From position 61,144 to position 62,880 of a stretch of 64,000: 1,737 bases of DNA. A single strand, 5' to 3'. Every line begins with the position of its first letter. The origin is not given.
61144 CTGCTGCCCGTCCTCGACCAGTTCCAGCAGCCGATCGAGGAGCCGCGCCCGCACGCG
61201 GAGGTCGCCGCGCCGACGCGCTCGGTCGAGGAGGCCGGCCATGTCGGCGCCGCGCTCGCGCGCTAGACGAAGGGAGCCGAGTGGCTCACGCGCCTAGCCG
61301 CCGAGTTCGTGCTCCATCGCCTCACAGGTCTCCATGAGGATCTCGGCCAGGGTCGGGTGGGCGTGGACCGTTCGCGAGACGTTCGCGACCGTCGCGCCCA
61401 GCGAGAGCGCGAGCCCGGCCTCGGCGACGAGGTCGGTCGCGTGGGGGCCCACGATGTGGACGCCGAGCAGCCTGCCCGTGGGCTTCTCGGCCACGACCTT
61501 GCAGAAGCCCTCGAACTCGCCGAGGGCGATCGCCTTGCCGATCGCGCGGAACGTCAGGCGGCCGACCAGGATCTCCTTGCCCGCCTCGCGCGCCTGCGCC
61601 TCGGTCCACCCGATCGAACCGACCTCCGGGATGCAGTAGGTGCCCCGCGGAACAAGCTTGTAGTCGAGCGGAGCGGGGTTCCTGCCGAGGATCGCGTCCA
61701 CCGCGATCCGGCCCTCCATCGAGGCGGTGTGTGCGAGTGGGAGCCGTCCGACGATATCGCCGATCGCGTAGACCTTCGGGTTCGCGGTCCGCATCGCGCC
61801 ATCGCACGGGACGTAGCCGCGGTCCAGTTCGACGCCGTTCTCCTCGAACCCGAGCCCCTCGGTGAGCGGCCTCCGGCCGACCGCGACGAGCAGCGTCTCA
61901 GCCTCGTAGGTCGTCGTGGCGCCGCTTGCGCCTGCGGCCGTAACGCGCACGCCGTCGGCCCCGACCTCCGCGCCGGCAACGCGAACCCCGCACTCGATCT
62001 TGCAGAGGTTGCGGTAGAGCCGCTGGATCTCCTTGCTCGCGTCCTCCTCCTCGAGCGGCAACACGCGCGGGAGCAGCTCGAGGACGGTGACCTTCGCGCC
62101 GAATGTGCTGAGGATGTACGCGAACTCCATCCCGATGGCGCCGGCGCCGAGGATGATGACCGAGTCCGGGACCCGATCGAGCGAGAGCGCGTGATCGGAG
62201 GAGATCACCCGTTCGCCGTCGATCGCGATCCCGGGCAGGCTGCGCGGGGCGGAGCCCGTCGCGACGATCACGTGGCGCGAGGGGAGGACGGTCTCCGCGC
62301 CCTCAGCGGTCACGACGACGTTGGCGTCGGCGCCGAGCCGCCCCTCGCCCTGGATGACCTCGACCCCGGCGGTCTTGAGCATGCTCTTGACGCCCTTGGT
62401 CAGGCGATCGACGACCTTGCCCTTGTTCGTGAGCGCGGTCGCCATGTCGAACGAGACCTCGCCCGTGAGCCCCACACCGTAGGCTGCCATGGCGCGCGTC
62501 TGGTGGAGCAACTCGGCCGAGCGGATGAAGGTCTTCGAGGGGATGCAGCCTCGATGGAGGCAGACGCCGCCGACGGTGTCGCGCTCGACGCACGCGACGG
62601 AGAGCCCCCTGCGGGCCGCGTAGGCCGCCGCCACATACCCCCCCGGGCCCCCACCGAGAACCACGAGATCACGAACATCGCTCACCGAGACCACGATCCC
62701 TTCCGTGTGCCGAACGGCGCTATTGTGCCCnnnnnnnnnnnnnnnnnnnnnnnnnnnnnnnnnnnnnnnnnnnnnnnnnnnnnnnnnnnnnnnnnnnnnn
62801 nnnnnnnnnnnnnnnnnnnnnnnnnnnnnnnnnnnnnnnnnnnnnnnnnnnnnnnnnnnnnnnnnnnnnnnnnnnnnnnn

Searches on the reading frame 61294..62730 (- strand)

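Call 51: search_protein_families(library=pfam, proteins=[window:61294-62730:-], max_evalue=0.0001)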
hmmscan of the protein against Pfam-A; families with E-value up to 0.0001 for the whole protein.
window:61294-62730:- (478 aa): 9 families
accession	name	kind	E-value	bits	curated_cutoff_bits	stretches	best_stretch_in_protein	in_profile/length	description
PF07992.20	Pyr_redox_2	-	4.3e-61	207.3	26.1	1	21-340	2-291/291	Pyridine nucleotide-disulphide oxidoreductase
PF02852.28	Pyr_redox_dim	-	2.5e-33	115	25.3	1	360-467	1-108/110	Pyridine nucleotide-disulphide oxidoreductase, dimerisation domain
PF00070.33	Pyr_redox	-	5.1e-16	59.4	22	1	190-263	1-77/82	Pyridine nucleotide-disulphide oxidoreductase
PF01134.28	GIDA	-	9.3e-09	35.2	22.1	1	21-161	1-151/391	Glucose inhibited division protein A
PF13450.12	NAD_binding_8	-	7.4e-08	33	21.9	0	24-57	1-35/68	NAD(P)-binding Rossmann-like domain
PF12831.13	FAD_oxidored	-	3.3e-06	27.1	27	1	21-160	1-146/416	FAD dependent oxidoreductase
PF03486.20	HI0933_like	-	1.9e-05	24.7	50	0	21-51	2-32/244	HI0933-like protein Rossmann domain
PF13738.12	Pyr_redox_3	-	3.4e-05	23.7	30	0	23-275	1-257/305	Pyridine nucleotide-disulphide oxidoreductase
PF01946.23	Thi4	-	9.4e-05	22.2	26.2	0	20-56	18-56/235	Thi4 family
